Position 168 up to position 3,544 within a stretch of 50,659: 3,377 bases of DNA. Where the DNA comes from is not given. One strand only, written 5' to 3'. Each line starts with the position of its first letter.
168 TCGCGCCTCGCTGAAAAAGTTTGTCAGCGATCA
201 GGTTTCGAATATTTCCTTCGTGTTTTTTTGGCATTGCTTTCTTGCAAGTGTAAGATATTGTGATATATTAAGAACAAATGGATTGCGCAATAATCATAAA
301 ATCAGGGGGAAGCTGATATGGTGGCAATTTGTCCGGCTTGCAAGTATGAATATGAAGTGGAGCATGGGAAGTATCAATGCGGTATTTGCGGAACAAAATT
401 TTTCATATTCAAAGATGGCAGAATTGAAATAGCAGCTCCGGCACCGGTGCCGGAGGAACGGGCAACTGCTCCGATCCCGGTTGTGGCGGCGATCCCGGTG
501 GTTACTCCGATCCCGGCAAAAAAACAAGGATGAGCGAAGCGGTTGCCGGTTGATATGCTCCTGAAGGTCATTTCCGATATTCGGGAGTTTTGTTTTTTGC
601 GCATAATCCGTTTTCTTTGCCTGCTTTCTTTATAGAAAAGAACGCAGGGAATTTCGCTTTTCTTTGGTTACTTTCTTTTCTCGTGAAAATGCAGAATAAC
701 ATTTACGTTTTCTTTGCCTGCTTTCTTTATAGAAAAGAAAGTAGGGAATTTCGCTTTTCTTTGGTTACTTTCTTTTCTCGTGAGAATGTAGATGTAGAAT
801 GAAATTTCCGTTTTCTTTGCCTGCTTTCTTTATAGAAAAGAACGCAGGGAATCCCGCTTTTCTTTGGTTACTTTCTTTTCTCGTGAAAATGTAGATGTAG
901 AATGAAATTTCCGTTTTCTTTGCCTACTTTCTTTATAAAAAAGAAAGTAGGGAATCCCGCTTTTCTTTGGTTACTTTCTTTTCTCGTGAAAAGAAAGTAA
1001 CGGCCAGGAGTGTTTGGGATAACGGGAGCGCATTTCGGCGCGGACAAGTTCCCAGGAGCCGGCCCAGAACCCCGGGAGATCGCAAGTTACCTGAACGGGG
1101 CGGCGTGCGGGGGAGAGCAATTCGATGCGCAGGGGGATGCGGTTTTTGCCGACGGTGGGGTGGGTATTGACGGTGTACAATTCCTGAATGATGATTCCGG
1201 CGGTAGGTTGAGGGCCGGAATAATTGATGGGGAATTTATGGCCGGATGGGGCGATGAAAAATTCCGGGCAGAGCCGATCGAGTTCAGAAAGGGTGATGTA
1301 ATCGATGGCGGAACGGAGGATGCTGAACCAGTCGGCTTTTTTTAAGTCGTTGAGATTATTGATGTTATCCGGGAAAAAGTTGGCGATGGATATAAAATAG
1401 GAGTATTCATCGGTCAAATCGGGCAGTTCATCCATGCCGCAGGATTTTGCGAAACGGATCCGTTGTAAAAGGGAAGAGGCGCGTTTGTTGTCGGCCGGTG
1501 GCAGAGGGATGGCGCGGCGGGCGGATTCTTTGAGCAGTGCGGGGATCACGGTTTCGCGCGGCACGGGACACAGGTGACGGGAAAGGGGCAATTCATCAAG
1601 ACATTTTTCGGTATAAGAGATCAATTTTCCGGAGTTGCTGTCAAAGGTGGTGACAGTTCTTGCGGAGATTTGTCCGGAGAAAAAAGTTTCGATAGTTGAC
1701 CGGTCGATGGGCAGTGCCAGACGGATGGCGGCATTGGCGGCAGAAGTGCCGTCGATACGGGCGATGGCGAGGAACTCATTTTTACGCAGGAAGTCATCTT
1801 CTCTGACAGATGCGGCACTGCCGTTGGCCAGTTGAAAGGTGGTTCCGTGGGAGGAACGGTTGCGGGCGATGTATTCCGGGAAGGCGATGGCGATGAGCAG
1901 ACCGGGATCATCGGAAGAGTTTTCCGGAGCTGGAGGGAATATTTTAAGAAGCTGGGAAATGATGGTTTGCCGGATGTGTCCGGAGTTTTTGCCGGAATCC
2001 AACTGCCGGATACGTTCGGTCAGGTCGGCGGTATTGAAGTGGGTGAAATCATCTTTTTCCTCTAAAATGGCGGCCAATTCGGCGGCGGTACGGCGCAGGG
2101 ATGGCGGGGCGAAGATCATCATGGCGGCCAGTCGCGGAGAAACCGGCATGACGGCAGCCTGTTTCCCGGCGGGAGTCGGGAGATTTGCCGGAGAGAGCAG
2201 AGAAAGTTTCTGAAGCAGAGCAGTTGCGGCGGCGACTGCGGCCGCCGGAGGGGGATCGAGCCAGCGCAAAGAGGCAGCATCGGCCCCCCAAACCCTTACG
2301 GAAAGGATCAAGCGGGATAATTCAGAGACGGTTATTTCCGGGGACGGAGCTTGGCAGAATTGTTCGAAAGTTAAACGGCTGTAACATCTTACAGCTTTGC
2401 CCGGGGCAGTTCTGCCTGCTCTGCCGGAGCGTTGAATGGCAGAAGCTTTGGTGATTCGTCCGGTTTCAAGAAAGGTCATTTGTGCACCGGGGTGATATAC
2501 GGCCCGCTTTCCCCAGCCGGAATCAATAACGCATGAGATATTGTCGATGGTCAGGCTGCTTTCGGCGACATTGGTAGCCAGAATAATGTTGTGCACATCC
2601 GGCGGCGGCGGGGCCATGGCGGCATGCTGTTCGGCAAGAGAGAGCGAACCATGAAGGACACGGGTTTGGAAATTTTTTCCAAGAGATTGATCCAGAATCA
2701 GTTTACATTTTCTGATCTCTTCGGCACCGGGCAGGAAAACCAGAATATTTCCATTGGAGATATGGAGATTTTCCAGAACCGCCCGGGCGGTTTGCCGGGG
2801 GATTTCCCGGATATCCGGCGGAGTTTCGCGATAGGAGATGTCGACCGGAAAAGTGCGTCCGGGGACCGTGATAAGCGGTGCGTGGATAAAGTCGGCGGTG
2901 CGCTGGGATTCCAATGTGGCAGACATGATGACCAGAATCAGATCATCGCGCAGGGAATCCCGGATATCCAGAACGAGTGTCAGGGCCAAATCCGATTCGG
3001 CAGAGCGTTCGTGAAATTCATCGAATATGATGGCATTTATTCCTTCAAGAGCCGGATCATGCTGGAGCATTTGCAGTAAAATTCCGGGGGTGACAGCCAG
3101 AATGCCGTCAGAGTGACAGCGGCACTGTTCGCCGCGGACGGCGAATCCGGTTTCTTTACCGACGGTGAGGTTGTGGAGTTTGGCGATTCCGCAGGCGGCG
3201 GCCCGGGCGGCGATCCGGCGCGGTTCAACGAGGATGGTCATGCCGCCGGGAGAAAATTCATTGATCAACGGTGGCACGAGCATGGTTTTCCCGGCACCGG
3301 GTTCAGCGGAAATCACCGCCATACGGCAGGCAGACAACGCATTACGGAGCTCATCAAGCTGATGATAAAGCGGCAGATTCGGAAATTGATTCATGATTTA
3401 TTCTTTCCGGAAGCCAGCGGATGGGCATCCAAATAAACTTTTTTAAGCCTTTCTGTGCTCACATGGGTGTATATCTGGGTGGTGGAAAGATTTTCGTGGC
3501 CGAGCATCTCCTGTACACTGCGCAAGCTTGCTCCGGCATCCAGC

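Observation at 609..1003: Four-unit tandem array of ~100-bp nested-hairpin repeats with arm covariation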

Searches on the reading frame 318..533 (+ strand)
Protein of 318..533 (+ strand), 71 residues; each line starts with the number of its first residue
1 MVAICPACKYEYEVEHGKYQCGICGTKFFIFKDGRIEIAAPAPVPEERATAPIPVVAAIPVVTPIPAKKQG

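Call 11: find_encoding_contigs(protein=window:318-533:+, flank=10000, max_places=10)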
Protein window:318-533:+ (71 aa): 2 contigs read that carry it; 2 places shown.
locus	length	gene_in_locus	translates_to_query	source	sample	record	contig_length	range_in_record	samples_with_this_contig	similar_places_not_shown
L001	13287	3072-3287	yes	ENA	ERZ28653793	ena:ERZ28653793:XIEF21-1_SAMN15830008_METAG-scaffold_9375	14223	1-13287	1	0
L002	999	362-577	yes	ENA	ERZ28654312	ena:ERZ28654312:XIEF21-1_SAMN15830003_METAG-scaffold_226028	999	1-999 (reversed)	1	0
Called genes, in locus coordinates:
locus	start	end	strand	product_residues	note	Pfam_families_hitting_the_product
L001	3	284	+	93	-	?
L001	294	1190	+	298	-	PF01259:SAICAR_synt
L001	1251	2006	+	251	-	PF01925:TauE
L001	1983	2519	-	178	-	PF08212:Lipocalin_2, PF00061:Lipocalin (weak)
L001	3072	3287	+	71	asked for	-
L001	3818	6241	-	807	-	PF00270:DEAD, PF00271:Helicase_C, PF08482:HrpB_C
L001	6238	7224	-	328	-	PF02899:Phage_int_SAM_1, PF00589:Phage_integrase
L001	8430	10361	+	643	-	PF01145:Band_7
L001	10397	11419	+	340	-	PF01145:Band_7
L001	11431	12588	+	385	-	PF01145:Band_7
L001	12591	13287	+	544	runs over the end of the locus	?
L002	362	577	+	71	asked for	-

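Call 19: search_protein_families(library=pfam, proteins=[window:318-533:+], max_evalue=0.01)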
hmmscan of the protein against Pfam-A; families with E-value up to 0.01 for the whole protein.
window:318-533:+ (71 aa): 2 families
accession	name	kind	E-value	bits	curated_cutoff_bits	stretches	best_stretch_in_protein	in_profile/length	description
PF13717.11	Zn_ribbon_4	-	0.0059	17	30.3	0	1-29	1-36/36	zinc-ribbon domain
PF07191.17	Zn_ribbon_6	-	0.0094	16.4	25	0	4-28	2-26/67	Double zinc ribbon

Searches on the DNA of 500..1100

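Call 17: search_rna_families(source=window, start=500, end=1100, threshold=evalue, max_evalue=10)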
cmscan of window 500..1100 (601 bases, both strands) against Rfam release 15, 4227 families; matches with E-value up to 10: 38.
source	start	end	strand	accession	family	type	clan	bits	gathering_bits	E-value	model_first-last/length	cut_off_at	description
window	906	1000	-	RF02323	TtnuHACA16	Gene; snRNA; snoRNA; HACA-box;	-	28.6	100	0.055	1-117/117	no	Tetrahymena snoRNA TtnuHACA16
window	919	1011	+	RF01761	wcaG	Cis-reg;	-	25.6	42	0.012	1-98/98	no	wcaG RNA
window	684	804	+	RF02526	SSRC34_1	Gene; sRNA;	-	25.4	64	0.26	1-128/128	no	Streptococcus sRNA SSRC34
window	865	1006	+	RF04171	MIR1509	Gene; miRNA;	-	25.1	87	0.016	1-121/121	no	MIR1509 microRNA precursor family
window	763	913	-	RF02157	NPPA-AS1_2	Gene; lncRNA;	-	24.7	60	0.12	1-150/150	no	NPPA antisense RNA 1 conserved region 2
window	918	1006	+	RF03259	MIR1514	Gene; miRNA;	-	22.9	90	0.13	1-110/110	no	MIR1514 microRNA precursor family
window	731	778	-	RF03623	mir-1252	Gene; miRNA;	-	22.5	70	0.29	1-65/65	no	mir-1252 microRNA precursor family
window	622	756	+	RF03922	MIR2119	Gene; miRNA;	-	20.3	73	6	1-188/188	no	MIR2119 microRNA precursor family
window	929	994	-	RF00994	mir-1255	Gene; miRNA;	-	19.4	63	0.3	1-67/67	no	mir-1255 microRNA precursor family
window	874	942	+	RF00335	snoZ13_snr52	Gene; snRNA; snoRNA; CD-box;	-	19.4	47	0.9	1-101/101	no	Small nucleolar RNA Z13/snr52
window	872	1001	+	RF04180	BTnc231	Gene; sRNA;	-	19.1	80.4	0.18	1-154/154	no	Bacteroides sRNA BTnc231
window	724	786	+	RF00994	mir-1255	Gene; miRNA;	-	19.1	63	0.36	1-67/67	no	mir-1255 microRNA precursor family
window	834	996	-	RF02653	StyR-143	Gene; sRNA;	-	19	176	0.17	1-144/144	no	Salmonella enterica Typhi npcRNA 143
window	712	796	+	RF03259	MIR1514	Gene; miRNA;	-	18.5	90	1.8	1-110/110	no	MIR1514 microRNA precursor family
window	732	777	+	RF03623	mir-1252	Gene; miRNA;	-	18.1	70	3.4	1-65/65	no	mir-1252 microRNA precursor family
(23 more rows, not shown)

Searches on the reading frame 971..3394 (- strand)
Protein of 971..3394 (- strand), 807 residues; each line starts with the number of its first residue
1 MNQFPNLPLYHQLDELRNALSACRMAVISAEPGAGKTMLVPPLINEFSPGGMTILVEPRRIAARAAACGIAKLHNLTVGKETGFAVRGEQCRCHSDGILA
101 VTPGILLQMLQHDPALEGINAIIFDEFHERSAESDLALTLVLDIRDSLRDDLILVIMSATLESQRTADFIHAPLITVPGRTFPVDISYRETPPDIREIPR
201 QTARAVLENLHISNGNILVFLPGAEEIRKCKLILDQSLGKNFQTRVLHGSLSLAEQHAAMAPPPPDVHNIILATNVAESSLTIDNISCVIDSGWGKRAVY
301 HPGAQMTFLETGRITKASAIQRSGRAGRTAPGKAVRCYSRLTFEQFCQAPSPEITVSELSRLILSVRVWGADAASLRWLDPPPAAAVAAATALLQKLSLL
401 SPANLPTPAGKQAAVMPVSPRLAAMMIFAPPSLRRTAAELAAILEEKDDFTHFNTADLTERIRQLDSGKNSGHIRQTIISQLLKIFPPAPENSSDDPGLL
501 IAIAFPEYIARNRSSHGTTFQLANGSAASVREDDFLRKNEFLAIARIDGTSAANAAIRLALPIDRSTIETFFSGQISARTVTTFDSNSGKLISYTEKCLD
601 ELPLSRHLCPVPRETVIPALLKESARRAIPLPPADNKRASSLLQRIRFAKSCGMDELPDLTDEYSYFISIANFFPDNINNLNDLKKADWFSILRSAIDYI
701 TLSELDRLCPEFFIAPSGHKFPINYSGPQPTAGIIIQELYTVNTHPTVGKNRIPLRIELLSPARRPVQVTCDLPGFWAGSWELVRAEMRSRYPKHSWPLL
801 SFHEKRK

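Call 12: find_encoding_contigs(protein=window:971-3394:-, flank=10000, max_places=10)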
Protein window:971-3394:- (807 aa): no gene with exactly this product is on record in the collection.

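Call 19: search_protein_families(library=pfam, proteins=[window:971-3394:-], max_evalue=0.01)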
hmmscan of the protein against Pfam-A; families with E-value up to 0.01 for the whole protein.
window:971-3394:- (807 aa): 4 families
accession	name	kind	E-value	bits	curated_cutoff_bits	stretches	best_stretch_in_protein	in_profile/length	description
PF08482.15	HrpB_C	-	1.5e-37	129.3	25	1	677-798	8-130/133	ATP-dependent helicase C-terminal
PF00271.37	Helicase_C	-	1.1e-13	51.8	23.5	1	208-329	7-109/110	Helicase conserved C-terminal domain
PF00270.35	DEAD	-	1.3e-09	38.4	26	1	22-164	13-162/167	DEAD/DEAH box helicase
PF13401.12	AAA_22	-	0.0088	16.8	27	0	22-155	4-118/130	AAA domain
